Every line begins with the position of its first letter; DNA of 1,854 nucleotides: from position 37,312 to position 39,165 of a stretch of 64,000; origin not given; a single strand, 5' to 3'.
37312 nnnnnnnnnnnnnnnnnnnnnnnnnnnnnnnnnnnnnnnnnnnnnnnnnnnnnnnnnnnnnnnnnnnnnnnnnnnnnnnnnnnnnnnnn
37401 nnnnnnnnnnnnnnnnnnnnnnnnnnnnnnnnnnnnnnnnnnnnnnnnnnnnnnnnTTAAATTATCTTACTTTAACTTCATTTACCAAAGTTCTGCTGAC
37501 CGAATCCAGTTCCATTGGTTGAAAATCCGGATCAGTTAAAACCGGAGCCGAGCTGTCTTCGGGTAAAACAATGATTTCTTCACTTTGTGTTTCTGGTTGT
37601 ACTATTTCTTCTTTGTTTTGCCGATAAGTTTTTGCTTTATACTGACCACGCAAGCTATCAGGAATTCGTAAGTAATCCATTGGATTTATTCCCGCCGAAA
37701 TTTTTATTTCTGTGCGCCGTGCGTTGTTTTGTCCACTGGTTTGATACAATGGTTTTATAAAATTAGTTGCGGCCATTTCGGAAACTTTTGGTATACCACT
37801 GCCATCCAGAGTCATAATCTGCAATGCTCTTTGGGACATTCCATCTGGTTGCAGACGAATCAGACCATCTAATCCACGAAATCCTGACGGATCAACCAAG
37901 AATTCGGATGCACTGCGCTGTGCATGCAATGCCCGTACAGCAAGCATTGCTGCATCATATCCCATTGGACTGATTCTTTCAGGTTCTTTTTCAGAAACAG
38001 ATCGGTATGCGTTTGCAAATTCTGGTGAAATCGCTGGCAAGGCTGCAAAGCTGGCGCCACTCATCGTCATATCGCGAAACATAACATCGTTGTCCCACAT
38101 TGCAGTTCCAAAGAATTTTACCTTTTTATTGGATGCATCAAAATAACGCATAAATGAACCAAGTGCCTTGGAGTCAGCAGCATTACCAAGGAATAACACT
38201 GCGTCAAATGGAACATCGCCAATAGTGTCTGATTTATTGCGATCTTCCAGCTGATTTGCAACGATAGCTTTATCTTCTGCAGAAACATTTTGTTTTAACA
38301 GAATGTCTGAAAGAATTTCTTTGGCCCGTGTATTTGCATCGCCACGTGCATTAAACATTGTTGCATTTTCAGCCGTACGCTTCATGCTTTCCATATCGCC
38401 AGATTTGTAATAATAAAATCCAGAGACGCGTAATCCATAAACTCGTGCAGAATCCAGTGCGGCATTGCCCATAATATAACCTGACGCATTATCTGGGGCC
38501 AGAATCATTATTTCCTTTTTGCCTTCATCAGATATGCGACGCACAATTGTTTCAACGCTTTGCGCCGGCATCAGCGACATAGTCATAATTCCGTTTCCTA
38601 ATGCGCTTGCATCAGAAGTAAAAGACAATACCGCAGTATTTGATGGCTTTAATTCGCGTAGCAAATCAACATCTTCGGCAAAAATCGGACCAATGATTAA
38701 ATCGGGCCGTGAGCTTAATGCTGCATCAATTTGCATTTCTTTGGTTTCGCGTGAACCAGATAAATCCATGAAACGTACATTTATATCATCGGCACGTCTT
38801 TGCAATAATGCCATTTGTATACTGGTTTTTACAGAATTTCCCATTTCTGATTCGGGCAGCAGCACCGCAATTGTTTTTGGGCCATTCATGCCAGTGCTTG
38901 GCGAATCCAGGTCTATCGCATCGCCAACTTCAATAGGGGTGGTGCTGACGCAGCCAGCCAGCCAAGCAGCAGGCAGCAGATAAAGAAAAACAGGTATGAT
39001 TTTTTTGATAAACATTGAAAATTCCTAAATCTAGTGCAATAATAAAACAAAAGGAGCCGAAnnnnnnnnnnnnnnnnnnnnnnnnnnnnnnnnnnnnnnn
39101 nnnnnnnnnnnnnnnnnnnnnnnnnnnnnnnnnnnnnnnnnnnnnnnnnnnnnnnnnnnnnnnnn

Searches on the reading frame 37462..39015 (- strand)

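Call 35: search_protein_families(library=pfam, proteins=[window:37462-39015:-], max_evalue=0.01)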
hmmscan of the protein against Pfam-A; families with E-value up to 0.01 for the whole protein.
window:37462-39015:- (517 aa): 2 families
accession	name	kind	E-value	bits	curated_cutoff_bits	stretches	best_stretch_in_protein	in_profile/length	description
PF13458.12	Peripla_BP_6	-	2.9e-07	30.9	31.7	1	105-367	71-297/343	Periplasmic binding protein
PF04348.19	LppC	-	2.2e-05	23.7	28.8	1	47-193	219-373/563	LppC putative lipoprotein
